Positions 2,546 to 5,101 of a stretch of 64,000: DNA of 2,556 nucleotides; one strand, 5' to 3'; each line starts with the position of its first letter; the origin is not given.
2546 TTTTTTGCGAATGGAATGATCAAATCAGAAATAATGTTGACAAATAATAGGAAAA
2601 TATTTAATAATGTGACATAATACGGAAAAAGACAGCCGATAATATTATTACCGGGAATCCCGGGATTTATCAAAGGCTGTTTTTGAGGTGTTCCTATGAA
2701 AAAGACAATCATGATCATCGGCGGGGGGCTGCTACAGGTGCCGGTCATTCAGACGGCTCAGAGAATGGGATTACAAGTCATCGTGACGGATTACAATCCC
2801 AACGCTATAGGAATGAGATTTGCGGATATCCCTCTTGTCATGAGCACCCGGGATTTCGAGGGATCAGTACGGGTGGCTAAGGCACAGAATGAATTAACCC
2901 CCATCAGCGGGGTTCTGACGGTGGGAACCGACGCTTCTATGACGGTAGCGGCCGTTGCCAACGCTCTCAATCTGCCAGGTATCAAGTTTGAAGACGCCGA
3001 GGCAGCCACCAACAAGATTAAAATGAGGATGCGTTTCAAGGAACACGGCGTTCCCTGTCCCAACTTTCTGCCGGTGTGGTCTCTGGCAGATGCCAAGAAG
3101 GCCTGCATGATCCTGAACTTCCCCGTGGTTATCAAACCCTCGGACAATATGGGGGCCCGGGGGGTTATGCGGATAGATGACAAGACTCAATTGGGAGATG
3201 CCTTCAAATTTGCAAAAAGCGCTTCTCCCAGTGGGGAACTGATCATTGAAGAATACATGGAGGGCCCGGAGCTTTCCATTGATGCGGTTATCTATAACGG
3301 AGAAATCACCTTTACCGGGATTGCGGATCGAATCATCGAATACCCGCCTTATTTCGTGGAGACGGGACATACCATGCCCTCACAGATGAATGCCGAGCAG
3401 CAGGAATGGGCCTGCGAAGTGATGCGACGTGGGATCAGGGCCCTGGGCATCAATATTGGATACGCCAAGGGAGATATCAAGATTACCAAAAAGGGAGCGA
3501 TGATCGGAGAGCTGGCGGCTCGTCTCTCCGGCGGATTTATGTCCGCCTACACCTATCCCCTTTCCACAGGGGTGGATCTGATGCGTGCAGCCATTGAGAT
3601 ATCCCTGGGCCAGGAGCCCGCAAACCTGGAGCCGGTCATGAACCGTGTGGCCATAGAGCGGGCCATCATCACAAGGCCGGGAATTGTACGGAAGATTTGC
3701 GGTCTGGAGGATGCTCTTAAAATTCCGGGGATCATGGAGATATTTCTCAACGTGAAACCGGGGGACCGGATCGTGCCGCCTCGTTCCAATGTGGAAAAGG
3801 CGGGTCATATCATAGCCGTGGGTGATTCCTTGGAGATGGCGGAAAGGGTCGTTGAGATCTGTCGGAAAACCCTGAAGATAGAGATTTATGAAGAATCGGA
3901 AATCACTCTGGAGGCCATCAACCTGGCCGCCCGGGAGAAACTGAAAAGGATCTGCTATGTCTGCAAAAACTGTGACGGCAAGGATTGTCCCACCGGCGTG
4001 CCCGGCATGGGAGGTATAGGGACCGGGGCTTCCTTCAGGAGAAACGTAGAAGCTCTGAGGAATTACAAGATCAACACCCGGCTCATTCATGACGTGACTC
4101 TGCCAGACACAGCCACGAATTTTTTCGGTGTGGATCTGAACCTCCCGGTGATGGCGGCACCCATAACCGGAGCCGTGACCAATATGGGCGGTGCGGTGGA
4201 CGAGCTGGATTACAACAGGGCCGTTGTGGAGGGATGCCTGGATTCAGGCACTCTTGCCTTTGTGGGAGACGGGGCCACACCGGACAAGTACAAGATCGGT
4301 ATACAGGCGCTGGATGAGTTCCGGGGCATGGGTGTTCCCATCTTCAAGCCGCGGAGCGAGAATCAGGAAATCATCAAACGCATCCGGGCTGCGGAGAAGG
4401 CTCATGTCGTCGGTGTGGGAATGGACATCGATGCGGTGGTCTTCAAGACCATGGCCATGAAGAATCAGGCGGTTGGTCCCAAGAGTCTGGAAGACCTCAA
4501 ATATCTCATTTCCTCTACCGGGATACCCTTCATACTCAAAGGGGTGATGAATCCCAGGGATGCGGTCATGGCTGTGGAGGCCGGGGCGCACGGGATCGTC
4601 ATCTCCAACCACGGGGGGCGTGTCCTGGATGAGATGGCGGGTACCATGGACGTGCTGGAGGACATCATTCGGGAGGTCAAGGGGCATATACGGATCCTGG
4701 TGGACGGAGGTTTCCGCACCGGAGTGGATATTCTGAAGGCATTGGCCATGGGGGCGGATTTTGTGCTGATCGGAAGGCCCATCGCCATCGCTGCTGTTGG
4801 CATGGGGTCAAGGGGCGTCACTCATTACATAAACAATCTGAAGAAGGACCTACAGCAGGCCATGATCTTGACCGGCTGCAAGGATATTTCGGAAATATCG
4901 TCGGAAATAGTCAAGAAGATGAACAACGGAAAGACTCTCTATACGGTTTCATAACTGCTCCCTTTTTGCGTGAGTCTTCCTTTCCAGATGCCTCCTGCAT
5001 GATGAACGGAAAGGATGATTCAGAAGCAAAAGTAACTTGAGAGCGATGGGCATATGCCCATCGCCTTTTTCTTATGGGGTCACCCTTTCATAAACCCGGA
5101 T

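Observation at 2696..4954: ATP-grasp ligase fused to an FMN alpha-hydroxy-acid oxidase with a four-Cys linker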

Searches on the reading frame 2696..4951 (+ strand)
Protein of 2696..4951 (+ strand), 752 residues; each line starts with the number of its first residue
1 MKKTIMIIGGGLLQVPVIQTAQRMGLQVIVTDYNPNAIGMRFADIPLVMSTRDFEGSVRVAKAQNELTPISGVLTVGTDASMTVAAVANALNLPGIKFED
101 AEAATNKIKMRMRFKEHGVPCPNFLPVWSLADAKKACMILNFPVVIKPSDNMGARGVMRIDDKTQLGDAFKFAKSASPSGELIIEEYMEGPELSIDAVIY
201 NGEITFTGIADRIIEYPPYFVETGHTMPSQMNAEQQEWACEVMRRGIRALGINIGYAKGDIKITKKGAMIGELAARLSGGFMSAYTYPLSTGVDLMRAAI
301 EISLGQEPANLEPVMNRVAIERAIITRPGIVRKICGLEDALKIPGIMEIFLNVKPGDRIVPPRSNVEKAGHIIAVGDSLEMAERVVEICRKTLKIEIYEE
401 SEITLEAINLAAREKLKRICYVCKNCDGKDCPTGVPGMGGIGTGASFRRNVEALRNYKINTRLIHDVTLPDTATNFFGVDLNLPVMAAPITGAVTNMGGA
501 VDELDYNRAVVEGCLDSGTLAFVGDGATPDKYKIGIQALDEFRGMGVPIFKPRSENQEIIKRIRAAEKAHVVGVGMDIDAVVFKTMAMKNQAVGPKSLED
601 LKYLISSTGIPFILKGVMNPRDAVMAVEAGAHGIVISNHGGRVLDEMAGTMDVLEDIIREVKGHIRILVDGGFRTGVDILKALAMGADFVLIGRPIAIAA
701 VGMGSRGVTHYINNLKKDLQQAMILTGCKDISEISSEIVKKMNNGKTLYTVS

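Call 3: search_protein_families(library=pfam, proteins=[window:2696-4951:+], max_evalue=0.01)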
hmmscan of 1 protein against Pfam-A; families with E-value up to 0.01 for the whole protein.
window:2696-4951:+ (752 aa): 14 families
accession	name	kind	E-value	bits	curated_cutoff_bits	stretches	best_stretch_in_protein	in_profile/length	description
PF01070.24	FMN_dh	-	2e-68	231.4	24.9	2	593-740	202-349/350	FMN-dependent dehydrogenase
PF18603.7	LAL_C2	-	1.2e-18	67.6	29.4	1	325-397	5-77/78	L-amino acid ligase C-terminal domain 2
PF13535.11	ATP-grasp_4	-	4.3e-16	59.4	27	1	141-281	2-156/160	ATP-grasp domain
PF02655.19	ATP-grasp_3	-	3.5e-11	43.9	23.2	1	104-279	1-159/160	ATP-grasp domain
PF01645.23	Glu_synthase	-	3.3e-07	30.3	20.4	1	659-699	270-310/369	Conserved region in glutamate synthase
PF00478.31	IMPDH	-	7.1e-07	29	25.6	1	662-697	205-240/345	IMP dehydrogenase / GMP reductase domain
PF02222.28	ATP-grasp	-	5.5e-06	26.6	27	1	114-252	3-139/179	ATP-grasp domain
PF07478.18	Dala_Dala_lig_C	-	6.1e-06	26.3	24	1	116-269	4-167/204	D-ala D-ala ligase C-terminus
PF02786.22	CPSase_L_D2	-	7.6e-06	26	19.8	1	109-191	4-92/211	Carbamoyl-phosphate synthase L chain, ATP binding domain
PF15632.11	ATPgrasp_Ter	-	3.5e-05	24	29.1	1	181-314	4-119/131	ATP-grasp in the biosynthetic pathway with Ter operon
PF18130.6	ATPgrasp_N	-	7.1e-05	23.7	27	1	19-95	2-81/81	ATP-grasp N-terminal domain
PF01071.24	GARS_A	-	0.00014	22.2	27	1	106-205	2-106/194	Phosphoribosylglycinamide synthetase, ATP-grasp (A) domain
PF05690.20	ThiG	-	0.0002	21.3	23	0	653-699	166-210/247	Thiazole biosynthesis protein ThiG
PF22660.2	RS_preATP-grasp-like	-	0.00059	20.6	27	1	3-55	2-54/98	Ribonucleotide synthetase preATP-grasp domain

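Call 4: search_protein_families(library=ncbifam, proteins=[window:2696-4951:+], max_evalue=0.01)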
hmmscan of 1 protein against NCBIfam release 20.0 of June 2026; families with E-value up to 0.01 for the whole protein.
window:2696-4951:+ (752 aa): 53 families (the best 25 are shown)
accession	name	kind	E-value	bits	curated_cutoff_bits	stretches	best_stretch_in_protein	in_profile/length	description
NF008398.0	PRK11197.1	subfamily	1.6e-43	149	376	2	597-741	233-377/381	L-lactate dehydrogenase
NF002563.0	PRK02186.1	subfamily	3.4e-39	134.8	625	1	51-403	52-402/890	argininosuccinate lyase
NF033901.1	L_lactate_LldD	exception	1.6e-37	129.5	550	1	597-739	233-375/377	FMN-dependent L-lactate dehydrogenase LldD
TIGR02708.1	L_lactate_ox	equivalog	1.6e-34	119.5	645.5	1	589-735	211-354/367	L-lactate oxidase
TIGR03966.1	actino_HemFlav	equivalog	2.3e-31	108.9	470.85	1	593-737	231-375/385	pre-mycofactocin synthase MftD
NF005543.0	PRK07206.1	subfamily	1.8e-15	56.5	302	1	97-375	99-390/416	hypothetical protein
TIGR02151.1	IPP_isom_2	equivalog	2.1e-14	53.2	281.3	1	659-736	254-331/338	type 2 isopentenyl-diphosphate Delta-isomerase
TIGR01369.1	CPSaseII_lrg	equivalog_domain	7.9e-13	46.9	1027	1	15-214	578-778/1052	carbamoyl-phosphate synthase (glutamine-hydrolyzing) large subunit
NF006766.0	PRK09288.1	equivalog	2.4e-12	46.3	339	1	2-189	12-199/396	formate-dependent phosphoribosylglycinamide formyltransferase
TIGR03909.1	pyrrolys_PylC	equivalog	3e-12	45.9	248.3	1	4-201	1-180/374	3-methylornithine--L-lysine ligase PylC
TIGR01161.1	purK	equivalog_domain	6.2e-12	45.5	318.4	1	4-314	1-304/362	5-(carboxyamino)imidazole ribonucleotide synthase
NF003671.0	PRK05294.1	equivalog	2.6e-11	41.9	599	1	17-213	577-774/1058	carbamoyl-phosphate synthase large subunit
NF004679.0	PRK06019.1-5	equivalog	4.2e-11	42.3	326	1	2-189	2-181/376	5-(carboxyamino)imidazole ribonucleotide synthase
NF053643.1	Ddl_archaea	equivalog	7.9e-11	41.5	500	1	5-204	3-196/367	putative pseudomurein biosynthesis ATP-grasp protein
NF002378.0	PRK01372.1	subfamily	2.3e-10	39.7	243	1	103-268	97-261/305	D-alanine--D-alanine ligase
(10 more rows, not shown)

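Call 5: search_solved_structures(query=window:2696-4951:+, max_evalue=0.001, show_alignments=2)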
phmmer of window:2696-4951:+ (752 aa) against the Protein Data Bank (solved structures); distinct sequences matched with E-value up to 0.001: 75 (the best 60 are shown).
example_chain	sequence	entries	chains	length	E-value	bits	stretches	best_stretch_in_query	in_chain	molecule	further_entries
7f20_A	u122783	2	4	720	2.7e-60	207.6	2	442-734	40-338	L-lactate oxidase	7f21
7f22_A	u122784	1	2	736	3.5e-60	207.2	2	442-734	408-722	L-lactate oxidase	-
2w0u_A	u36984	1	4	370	1.1e-37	132.8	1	591-741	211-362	HYDROXYACID OXIDASE 1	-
6gmc_A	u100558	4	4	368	1.1e-37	132.8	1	591-741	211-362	Hydroxyacid oxidase 1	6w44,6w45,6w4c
5qib_A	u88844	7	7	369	1.1e-37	132.8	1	591-741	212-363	Hydroxyacid oxidase 1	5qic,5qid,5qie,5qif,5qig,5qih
2nzl_A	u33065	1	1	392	1.2e-37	132.7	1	591-741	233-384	Hydroxyacid oxidase 1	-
2rdt_A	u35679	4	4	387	1.3e-37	132.6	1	591-741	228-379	Hydroxyacid oxidase 1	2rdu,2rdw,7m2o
6gmb_A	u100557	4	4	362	2.1e-37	131.9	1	591-741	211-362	Hydroxyacid oxidase 1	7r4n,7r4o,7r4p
3sgz_A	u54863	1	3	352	6.3e-37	130.3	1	599-740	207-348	Hydroxyacid oxidase 2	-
1tb3_A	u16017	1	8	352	6.7e-37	130.2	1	599-740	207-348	Hydroxyacid oxidase 3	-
5zbm_A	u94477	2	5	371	5.1e-35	124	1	597-736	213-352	Glycolate oxidase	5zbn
1gyl_A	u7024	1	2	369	3.9e-34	121.1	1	597-737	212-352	GLYCOLATE OXIDASE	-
1gox_A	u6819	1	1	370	3.9e-34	121.1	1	597-737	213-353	(S)-2-HYDROXY-ACID OXIDASE, PEROXISOMAL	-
1al7_A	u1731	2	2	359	5.3e-34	120.6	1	597-736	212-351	GLYCOLATE OXIDASE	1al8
6rhs_A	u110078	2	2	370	1.2e-33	119.5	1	598-736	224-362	Putative L-lactate oxidase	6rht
3vot_A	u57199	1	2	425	5.6e-30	107.3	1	17-380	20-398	L-amino acid ligase, BL00235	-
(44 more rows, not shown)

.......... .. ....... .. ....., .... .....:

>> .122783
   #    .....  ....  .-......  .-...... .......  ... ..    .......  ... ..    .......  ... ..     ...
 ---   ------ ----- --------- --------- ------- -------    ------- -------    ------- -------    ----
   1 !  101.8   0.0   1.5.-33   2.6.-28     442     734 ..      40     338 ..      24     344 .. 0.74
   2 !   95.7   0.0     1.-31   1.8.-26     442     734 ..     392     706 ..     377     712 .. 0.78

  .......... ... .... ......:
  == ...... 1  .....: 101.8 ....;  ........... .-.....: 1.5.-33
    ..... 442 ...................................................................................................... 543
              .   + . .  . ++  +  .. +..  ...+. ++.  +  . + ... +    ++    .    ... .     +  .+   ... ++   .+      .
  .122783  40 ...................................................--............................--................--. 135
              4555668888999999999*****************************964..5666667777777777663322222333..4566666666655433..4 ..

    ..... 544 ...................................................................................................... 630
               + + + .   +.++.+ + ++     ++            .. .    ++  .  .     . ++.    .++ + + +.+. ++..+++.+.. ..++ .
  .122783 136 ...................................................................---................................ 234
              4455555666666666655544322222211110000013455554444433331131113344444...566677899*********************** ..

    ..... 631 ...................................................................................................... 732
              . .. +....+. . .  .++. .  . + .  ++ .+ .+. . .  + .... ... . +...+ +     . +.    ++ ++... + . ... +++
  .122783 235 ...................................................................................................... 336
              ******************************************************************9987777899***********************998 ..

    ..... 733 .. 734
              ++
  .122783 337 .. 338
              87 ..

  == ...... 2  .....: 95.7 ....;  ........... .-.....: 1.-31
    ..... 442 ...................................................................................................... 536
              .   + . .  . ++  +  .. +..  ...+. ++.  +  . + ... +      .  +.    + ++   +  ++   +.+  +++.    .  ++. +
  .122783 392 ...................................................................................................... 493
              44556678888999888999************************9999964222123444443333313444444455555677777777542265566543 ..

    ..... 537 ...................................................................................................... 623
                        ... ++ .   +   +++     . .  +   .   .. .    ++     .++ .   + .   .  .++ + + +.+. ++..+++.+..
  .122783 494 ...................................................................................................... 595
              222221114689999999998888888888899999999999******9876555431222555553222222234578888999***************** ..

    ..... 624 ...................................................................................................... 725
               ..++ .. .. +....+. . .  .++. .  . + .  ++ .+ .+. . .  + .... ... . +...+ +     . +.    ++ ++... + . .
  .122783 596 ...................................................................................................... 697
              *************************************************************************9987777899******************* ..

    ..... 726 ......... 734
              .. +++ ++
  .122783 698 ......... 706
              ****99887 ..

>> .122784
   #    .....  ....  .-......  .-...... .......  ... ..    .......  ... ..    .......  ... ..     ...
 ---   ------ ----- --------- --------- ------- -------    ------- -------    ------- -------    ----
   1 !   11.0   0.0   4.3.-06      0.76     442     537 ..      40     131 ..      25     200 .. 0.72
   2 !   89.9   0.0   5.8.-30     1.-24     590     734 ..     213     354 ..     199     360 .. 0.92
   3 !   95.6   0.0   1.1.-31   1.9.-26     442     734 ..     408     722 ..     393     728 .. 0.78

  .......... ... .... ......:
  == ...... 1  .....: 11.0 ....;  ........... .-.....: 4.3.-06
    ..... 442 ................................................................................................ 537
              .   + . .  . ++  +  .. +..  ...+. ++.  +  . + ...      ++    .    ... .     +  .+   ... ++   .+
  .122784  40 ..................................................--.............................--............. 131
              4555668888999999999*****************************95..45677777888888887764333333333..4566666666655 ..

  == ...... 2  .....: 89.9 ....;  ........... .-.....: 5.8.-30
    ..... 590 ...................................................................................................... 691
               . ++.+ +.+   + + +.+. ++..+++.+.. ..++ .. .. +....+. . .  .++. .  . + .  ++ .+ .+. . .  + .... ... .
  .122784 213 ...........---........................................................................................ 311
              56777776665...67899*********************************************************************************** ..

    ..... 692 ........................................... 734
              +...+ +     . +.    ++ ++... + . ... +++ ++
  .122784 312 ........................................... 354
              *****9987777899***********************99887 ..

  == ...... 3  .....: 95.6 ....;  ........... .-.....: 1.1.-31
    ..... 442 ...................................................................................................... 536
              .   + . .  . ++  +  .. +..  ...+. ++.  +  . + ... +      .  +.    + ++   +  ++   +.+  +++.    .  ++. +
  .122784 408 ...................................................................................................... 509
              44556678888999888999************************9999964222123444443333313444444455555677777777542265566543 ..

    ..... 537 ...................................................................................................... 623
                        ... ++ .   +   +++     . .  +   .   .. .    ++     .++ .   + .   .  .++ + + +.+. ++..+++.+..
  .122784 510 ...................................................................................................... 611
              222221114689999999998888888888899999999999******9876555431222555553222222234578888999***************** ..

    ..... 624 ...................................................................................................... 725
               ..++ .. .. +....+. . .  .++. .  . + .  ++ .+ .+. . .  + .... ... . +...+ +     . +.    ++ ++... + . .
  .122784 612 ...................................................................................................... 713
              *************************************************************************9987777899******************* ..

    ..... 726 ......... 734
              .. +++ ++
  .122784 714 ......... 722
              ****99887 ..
